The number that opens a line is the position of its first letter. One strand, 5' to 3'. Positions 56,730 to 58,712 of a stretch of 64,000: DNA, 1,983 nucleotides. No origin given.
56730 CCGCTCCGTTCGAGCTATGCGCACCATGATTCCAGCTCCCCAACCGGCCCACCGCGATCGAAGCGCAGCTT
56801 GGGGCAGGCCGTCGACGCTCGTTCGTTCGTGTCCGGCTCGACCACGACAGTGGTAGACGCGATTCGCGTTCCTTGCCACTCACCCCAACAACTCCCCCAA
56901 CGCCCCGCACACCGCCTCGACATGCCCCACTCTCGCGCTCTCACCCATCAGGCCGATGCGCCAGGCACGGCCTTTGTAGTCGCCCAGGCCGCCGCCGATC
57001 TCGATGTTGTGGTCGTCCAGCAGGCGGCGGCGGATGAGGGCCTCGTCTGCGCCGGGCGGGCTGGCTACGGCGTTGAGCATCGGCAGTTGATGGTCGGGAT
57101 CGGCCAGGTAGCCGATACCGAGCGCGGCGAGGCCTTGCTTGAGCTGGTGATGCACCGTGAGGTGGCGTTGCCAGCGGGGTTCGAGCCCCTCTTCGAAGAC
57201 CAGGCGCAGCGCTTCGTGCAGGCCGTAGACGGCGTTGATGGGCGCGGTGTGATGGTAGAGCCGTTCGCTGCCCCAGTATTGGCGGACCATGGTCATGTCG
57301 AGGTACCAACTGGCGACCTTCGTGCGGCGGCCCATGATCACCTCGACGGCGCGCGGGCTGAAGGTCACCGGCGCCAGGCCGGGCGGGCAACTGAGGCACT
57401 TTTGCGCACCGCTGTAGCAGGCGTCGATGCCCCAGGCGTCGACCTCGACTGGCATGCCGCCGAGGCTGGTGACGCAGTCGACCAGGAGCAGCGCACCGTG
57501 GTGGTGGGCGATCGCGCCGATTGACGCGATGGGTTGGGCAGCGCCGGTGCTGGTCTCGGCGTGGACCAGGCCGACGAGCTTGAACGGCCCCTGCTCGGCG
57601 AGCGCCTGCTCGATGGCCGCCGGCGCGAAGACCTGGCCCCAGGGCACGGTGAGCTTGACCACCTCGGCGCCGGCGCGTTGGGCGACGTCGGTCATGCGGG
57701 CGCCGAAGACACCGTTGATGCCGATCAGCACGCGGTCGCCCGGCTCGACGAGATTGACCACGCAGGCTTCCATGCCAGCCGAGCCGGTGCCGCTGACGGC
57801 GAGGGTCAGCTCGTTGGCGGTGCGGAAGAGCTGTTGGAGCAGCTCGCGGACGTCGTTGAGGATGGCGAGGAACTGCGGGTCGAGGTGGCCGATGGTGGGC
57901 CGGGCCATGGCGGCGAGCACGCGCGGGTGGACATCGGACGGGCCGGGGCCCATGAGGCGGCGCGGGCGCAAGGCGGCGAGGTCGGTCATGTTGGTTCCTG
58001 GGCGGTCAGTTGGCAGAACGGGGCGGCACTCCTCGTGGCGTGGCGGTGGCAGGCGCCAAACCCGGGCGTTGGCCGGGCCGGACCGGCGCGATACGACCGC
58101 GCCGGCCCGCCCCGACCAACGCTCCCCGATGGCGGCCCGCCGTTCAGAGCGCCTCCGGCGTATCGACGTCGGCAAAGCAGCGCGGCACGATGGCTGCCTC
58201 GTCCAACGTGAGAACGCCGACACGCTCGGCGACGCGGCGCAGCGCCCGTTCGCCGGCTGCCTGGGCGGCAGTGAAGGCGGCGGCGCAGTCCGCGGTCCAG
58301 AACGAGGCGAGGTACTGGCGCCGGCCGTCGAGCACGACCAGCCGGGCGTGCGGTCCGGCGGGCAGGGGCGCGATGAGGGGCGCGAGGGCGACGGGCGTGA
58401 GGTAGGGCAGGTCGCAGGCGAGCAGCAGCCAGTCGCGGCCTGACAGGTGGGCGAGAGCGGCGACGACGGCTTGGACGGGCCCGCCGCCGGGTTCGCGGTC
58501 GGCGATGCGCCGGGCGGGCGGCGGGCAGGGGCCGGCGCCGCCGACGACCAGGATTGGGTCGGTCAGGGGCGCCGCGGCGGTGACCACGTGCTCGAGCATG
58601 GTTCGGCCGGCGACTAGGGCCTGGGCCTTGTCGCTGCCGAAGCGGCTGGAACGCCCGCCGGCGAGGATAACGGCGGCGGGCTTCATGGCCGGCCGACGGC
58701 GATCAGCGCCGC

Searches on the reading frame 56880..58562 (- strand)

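Call 18: search_protein_families(library=pfam, proteins=[window:56880-58562:-], max_evalue=0.001)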
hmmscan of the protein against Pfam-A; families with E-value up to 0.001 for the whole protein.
window:56880-58562:- (560 aa): 1 family
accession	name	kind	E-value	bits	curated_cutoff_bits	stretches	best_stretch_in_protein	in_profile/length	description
PF00266.25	Aminotran_5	-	1.3e-33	117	21.5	1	221-525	32-338/371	Aminotransferase class-V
